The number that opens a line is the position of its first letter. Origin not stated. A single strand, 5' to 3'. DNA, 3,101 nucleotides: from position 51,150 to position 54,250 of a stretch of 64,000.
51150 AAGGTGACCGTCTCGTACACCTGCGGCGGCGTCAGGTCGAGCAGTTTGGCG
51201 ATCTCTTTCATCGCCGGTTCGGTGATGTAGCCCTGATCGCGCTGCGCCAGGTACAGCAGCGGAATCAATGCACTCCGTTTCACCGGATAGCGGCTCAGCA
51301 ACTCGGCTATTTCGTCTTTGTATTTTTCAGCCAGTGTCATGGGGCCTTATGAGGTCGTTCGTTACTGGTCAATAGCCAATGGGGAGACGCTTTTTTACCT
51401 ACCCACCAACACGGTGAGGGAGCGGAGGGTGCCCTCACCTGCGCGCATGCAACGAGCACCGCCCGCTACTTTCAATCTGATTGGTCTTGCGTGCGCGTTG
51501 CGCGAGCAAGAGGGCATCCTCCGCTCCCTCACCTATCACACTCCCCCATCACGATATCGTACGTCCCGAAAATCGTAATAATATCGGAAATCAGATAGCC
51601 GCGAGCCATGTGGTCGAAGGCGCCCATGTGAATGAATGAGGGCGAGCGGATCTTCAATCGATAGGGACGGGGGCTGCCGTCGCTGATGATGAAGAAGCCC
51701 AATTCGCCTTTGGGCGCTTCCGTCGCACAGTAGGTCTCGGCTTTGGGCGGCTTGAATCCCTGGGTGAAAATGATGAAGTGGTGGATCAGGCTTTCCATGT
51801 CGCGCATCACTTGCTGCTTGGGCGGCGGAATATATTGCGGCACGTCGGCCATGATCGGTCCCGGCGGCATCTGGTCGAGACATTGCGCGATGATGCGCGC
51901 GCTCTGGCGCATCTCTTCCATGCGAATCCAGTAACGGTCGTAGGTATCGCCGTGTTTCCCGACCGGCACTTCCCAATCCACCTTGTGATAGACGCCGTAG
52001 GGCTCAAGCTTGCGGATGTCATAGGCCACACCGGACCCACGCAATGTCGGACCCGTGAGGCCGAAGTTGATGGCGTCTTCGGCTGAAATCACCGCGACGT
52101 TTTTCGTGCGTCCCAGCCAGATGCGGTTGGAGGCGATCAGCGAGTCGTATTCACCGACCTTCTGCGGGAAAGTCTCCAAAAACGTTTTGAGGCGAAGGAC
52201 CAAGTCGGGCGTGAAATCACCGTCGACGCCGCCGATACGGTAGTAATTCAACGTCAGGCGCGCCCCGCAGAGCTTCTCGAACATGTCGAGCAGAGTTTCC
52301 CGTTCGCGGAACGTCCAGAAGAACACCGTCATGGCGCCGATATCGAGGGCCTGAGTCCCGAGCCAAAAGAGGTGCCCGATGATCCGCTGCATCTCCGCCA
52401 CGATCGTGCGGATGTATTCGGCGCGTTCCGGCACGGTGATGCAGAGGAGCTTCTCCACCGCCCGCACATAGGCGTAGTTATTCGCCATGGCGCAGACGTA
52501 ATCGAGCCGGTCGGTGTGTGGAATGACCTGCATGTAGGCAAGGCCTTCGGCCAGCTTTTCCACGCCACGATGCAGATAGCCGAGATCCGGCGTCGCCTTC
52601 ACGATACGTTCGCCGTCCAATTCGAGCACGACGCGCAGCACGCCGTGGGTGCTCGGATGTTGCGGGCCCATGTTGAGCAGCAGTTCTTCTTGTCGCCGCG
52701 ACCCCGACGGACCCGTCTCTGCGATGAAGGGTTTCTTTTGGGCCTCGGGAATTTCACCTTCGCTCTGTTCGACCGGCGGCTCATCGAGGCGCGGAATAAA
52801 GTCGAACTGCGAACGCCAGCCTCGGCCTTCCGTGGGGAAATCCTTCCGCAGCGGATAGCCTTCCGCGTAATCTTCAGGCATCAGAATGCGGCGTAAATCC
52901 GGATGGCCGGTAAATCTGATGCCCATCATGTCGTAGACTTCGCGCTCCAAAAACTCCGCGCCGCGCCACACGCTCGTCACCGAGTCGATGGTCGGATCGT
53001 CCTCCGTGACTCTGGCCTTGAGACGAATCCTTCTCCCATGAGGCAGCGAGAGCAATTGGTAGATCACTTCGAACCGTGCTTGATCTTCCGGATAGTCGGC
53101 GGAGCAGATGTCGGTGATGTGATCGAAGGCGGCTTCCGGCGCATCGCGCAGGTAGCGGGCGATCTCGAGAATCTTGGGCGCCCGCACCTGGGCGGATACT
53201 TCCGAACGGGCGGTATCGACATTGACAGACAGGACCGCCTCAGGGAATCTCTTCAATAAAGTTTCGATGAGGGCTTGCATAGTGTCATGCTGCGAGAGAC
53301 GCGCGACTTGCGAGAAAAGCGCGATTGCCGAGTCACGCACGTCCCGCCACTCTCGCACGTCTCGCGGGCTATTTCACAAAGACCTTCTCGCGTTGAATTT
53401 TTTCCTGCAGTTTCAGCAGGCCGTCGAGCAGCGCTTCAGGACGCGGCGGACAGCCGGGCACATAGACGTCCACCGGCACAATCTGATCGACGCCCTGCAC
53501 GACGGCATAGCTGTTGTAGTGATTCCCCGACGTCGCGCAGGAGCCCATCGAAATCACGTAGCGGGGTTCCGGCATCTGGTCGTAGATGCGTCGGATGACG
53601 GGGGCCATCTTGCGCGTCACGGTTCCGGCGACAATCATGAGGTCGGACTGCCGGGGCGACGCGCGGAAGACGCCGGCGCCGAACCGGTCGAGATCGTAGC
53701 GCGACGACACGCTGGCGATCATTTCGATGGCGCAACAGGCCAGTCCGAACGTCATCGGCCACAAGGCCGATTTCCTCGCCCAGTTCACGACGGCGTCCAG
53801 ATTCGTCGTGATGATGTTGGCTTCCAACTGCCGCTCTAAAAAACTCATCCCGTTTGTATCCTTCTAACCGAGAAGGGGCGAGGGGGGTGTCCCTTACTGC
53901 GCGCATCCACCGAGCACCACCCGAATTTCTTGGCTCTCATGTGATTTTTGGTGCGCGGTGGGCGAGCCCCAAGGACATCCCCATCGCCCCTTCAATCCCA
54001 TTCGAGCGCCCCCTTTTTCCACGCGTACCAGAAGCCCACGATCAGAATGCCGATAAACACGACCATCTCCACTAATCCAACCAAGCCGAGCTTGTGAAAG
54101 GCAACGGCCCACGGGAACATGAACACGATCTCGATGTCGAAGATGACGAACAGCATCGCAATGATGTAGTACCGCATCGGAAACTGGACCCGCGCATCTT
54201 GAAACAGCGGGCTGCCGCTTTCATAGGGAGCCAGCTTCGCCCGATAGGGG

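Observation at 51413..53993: Two homologous ~120-nt long-hairpin elements with compensatory stems inside the nuo operon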

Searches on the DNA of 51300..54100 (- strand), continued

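Call 28: search_with_rna_model(model_id=R1, sources=[window, L001, L002, L003, L004, L006, L007, L008, L009, L010, L011, L012, L013, L014, L015, L016, L017, L018, L019, L020, L021, L022, L023, L024, L025, L026, L028, L029, L030, L031, L033, L034, L035, L036, L037, L038, L039, L040, L041, L042, L043, L044, L045, L046, L047, L048, L049, L050, L051, L052, L053, L054, L055, L056, L057, L058, L059, L060, L061, L062, L063, L064, L065, L066, L067, L068, L069, L070, L071, L072, L073, L074, L075, L076, L077, L078, L079, L081, L082, L083, L084, L085, L086, L087, L088, L089, L090, L091, L092, L093, L094, L095, L096, L097, L098, L099, L100, L101], max_evalue=0.001, make_alignment=true)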
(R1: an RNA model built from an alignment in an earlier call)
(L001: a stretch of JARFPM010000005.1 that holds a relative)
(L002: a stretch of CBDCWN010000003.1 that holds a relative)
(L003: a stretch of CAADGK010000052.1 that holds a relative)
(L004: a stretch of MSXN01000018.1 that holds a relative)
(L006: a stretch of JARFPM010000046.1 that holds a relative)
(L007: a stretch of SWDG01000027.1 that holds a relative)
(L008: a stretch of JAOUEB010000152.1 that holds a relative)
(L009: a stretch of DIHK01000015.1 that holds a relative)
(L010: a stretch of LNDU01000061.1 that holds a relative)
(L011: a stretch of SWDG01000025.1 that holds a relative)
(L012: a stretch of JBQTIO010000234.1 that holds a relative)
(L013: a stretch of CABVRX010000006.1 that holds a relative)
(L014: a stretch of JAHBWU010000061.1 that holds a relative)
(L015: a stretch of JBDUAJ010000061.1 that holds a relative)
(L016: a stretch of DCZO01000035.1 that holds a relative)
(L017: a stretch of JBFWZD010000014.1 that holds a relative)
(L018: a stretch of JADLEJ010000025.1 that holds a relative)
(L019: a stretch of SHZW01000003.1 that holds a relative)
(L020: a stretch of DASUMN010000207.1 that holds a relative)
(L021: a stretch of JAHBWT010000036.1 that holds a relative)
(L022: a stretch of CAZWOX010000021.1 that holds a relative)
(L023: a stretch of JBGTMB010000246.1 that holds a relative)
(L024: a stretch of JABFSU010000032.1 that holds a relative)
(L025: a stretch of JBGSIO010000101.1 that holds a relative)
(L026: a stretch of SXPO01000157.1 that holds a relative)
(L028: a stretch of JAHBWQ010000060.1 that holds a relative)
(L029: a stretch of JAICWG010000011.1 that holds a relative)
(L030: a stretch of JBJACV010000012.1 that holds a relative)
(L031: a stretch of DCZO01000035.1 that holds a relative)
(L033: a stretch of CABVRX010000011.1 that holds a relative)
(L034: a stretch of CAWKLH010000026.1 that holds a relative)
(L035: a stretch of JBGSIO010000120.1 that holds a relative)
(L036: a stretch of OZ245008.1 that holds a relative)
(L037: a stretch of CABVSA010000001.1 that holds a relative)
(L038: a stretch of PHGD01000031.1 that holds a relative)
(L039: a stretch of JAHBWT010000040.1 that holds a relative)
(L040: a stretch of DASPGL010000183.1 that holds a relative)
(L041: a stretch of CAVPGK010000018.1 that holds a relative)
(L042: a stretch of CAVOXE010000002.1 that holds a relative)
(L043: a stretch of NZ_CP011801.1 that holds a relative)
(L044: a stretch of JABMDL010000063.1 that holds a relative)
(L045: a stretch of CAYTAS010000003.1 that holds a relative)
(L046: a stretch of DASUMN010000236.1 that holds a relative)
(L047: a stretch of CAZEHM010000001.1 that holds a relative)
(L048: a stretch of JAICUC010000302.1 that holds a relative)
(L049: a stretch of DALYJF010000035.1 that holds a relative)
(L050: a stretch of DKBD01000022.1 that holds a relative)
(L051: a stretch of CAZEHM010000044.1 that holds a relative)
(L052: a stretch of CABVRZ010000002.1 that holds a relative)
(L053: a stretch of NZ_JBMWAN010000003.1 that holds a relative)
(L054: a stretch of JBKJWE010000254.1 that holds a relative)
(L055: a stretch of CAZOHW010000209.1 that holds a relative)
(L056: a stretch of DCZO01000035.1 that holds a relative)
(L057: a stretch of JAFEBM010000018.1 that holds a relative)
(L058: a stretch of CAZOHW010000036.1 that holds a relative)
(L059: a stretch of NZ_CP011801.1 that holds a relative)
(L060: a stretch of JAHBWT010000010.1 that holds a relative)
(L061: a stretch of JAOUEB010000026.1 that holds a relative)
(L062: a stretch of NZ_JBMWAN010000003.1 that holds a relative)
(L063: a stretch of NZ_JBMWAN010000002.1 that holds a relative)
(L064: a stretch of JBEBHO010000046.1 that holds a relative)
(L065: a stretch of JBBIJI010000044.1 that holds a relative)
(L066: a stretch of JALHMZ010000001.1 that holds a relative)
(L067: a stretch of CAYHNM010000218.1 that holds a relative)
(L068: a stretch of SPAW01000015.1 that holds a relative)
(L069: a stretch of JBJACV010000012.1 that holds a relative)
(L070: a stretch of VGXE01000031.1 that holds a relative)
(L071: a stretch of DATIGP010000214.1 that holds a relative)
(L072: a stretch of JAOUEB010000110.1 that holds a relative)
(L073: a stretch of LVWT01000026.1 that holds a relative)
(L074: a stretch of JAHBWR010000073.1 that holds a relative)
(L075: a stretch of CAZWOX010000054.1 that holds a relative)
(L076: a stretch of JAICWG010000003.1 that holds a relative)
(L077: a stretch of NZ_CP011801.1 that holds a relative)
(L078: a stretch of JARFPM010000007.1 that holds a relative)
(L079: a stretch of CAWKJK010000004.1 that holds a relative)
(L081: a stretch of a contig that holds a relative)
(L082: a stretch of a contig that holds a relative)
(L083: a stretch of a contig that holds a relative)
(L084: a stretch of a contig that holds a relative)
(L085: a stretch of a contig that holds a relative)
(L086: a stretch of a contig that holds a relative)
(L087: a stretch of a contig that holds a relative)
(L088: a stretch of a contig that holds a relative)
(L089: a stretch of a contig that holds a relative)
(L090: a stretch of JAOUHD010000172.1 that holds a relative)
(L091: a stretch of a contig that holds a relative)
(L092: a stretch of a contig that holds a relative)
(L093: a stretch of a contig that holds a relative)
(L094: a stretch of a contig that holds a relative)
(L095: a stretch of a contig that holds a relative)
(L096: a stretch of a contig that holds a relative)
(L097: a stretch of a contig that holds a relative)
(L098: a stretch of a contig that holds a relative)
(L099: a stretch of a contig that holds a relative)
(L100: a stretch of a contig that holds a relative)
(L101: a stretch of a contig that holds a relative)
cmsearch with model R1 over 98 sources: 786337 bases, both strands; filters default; matches with E-value up to 0.001: 138.
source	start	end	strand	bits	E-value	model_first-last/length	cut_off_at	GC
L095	5338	5463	+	125.3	1.9e-29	1-126/126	no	0.59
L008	1568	1693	+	124.6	3.1e-29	1-126/126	no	0.6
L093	5746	5872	-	119.3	7.6e-28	1-126/126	no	0.6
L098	1632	1757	+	117.8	1.9e-27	1-126/126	no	0.63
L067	2582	2707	+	116.6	3.8e-27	1-126/126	no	0.68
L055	195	320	+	116.3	4.5e-27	1-126/126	no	0.61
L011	4915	5041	-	115.8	6.2e-27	1-126/126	no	0.57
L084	3877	4002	-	115.1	9.6e-27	1-126/126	no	0.64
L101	5119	5245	-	114.9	1e-26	1-126/126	no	0.6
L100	5510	5635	+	114.5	1.3e-26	1-126/126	no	0.56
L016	1523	1649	-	114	1.8e-26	1-126/126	no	0.61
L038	475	600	+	112.1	5.9e-26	1-126/126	no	0.6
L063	2530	2654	-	112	6.3e-26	1-126/126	no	0.62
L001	3578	3702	+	111.6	7.6e-26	1-126/126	no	0.62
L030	207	334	-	111.6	7.9e-26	1-126/126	no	0.62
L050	7376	7501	-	111.5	8.3e-26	1-126/126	no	0.63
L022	2602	2726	-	110.6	1.4e-25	1-126/126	no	0.6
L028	7797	7921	-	110.6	1.4e-25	1-126/126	no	0.62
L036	1417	1540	-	110.1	1.9e-25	1-126/126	no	0.64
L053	220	346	+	110.1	2e-25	1-126/126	no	0.62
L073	1470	1597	-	109.5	2.7e-25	1-126/126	no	0.66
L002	7350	7473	-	109.4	3e-25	1-126/126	no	0.64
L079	3549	3676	+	109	3.7e-25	1-126/126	no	0.62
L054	5584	5708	-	108.7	4.5e-25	1-126/126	no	0.59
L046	202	327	+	108.6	4.8e-25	1-126/126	no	0.63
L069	1635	1761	+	108.2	6.2e-25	1-126/126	no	0.63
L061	1793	1919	-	108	6.9e-25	1-126/126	no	0.62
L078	5660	5786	-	107.3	1.1e-24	1-126/126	no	0.61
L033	2400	2527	-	106.9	1.3e-24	1-126/126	no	0.6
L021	2469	2592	-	106.7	1.5e-24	1-126/126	no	0.65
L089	4149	4276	+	106.4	1.8e-24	1-126/126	no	0.62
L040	2551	2677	-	106.3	1.9e-24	1-126/126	no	0.64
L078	4331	4460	-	105.8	2.6e-24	1-126/126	no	0.61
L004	1125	1248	+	105.6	2.9e-24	1-126/126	no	0.66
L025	6520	6647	+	105.4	3.2e-24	1-126/126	no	0.62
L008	2891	3015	+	105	4.2e-24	1-126/126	no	0.58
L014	5021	5148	-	104.8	4.8e-24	1-126/126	no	0.57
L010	6743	6870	-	104.5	5.8e-24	1-126/126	no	0.59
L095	6661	6786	+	104.2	6.8e-24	1-126/126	no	0.61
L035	7878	8000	-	104.2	6.8e-24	1-126/126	no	0.63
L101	3794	3921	-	103.7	9.2e-24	1-126/126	no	0.6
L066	1953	2079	-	103.7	9.4e-24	1-126/126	no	0.63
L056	3463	3587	-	103.3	1.1e-23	1-126/126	no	0.61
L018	4320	4445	-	103.3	1.2e-23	1-126/126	no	0.62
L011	3589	3716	-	103.1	1.3e-23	1-126/126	no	0.62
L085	992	1118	-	103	1.4e-23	1-126/126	no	0.64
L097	2608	2731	-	103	1.4e-23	1-126/126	no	0.65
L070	5295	5420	+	102.9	1.5e-23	1-126/126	no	0.63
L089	2828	2954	+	102.8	1.5e-23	1-126/126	no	0.55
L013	3828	3952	-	102.8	1.6e-23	1-126/126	no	0.6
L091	7431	7557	+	102.7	1.6e-23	1-126/126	no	0.66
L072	1714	1840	-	102.3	2.1e-23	1-126/126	no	0.62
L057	929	1054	+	102.1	2.3e-23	1-126/126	no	0.59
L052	4540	4665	-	101.9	2.7e-23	1-126/126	no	0.57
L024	4593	4716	+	101.8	2.8e-23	1-126/126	no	0.64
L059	4356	4479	-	101.7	3e-23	1-126/126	no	0.63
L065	4891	5019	+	101.4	3.6e-23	1-126/126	no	0.62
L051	903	1025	+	101.3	3.9e-23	1-126/126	no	0.61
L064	5469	5594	-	100.3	7.2e-23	1-126/126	no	0.61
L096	3910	4033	-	100.2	7.4e-23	1-126/126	no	0.57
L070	5543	5668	+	100.1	7.9e-23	1-126/126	no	0.63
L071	6660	6787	-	99.9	9.1e-23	1-126/126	no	0.59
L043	3338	3461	+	99.6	1.1e-22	1-126/126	no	0.63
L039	4764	4889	+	99.4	1.2e-22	1-126/126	no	0.62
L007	3686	3811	+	99.4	1.2e-22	1-126/126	no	0.67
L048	135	278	-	97.8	3.2e-22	1-126/126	no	0.53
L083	5999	6142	+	97.8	3.2e-22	1-126/126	no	0.53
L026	128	253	+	97.4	4.1e-22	1-126/126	no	0.63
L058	1765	1890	+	97.3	4.3e-22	1-126/126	no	0.59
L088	1223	1348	-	97.1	5e-22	1-126/126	no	0.66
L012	2624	2750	-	96.5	6.9e-22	1-126/126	no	0.65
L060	5233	5357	-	96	9.6e-22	1-126/126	no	0.66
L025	5199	5324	+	95.9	1e-21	1-126/126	no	0.55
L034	37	162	-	94.5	2.4e-21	1-126/126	no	0.64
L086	2843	2966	-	93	5.7e-21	1-126/126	no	0.57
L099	4993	5120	+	90.5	2.6e-20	1-126/126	no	0.62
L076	2444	2568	+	90.3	3e-20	1-126/126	no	0.62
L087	2184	2345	-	89.8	4e-20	1-126/126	no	0.57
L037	5100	5225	-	87.9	1.3e-19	1-126/126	no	0.54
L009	3942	4067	-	87.9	1.3e-19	1-126/126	no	0.6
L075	6359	6460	+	87.7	1.4e-19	1-126/126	no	0.73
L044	2820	2947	-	87.5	1.6e-19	1-126/126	no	0.62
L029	7892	8000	-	86.9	2.3e-19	19-126/126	5'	0.61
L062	6783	6908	+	86.2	3.6e-19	1-126/126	no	0.66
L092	4743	4865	+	85.9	4.2e-19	1-126/126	no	0.6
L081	1281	1443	+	83.6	1.6e-18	1-126/126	no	0.58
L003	619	744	-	82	4.6e-18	1-126/126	no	0.63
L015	590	692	+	77.6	6.5e-17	1-126/126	no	0.67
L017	7893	8000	-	76.5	1.2e-16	20-126/126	5'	0.54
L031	5021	5148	+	76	1.7e-16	1-126/126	no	0.58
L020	22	187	-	75.1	2.8e-16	1-126/126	no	0.62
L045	1105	1265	+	74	5.4e-16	1-126/126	no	0.57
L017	6529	6695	-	73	1e-15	1-126/126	no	0.61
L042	5001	5103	+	72.9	1.1e-15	1-126/126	no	0.71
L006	2043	2205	+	72.5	1.4e-15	1-126/126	no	0.58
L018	195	297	-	71.7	2.2e-15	1-126/126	no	0.62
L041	6988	7090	+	67.6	2.6e-14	1-126/126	no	0.64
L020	222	345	-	66.1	6.4e-14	1-126/126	no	0.67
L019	3682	3784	-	64.6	1.6e-13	1-126/126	no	0.64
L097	167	268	-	64.3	1.9e-13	1-126/126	no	0.64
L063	1949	2074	-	62.9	4.5e-13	1-126/126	no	0.65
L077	4663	4829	+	60.7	1.7e-12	1-126/126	no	0.68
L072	1878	2001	-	60.1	2.4e-12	1-126/126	no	0.69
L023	163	264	+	58.9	5e-12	1-126/126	no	0.61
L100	6685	6788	-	56.8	1.8e-11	1-126/126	no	0.62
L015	337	438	+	56.5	2.1e-11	1-126/126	no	0.68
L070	6473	6639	+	55.9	3e-11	1-126/126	no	0.59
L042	5130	5232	+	49.4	1.5e-09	1-126/126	no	0.66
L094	2439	2599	+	46.8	7.4e-09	1-126/126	no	0.55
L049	159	314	+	45.6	1.5e-08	1-126/126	no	0.6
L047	457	558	-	40.9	2.7e-07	1-126/126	no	0.64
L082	1570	1721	+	35.1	8.8e-06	1-126/126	no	0.6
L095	5339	5464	-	34.3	1.4e-05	1-126/126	no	0.6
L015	592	692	-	32.5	4.2e-05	1-126/126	no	0.68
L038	477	600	-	32.2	5e-05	1-126/126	no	0.6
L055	197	320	-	32.1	5.3e-05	1-126/126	no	0.62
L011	4914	5040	+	31.7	6.9e-05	1-126/126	no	0.57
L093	5745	5871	+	31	0.0001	1-126/126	no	0.6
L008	1570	1693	-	30.6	0.00013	1-126/126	no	0.61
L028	7796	7920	+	30.5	0.00014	1-126/126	no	0.62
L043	3340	3461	-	30.4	0.00015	1-126/126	no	0.62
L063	2530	2652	+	30.2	0.00017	1-126/126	no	0.61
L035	7878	7999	+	30.1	0.00017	1-126/126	no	0.63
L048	135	276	+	29.9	0.0002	1-126/126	no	0.54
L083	6001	6142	-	29.9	0.0002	1-126/126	no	0.54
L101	3792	3921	+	29.6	0.00024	1-126/126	no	0.59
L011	3588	3715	+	29.6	0.00024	1-126/126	no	0.62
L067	2583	2708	-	29.5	0.00025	1-126/126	no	0.68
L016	1522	1648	+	28.9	0.00037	1-126/126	no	0.61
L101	5119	5243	+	28.6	0.00043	1-126/126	no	0.6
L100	5510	5637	-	28.6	0.00043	1-126/126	no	0.55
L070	6968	7067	+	28.4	0.00048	31-94/126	no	0.62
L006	1385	1555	+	28.3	0.00053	1-126/126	no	0.63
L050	7377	7498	+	28.1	0.0006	1-126/126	no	0.63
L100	6594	6639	-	27.9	0.00065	41-84/126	no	0.48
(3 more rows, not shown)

Alignment A3: 138 matches aligned to the model, 259 columns, each read 5' to 3' on its own strand. Consensus structure (alignment columns), stored with it:
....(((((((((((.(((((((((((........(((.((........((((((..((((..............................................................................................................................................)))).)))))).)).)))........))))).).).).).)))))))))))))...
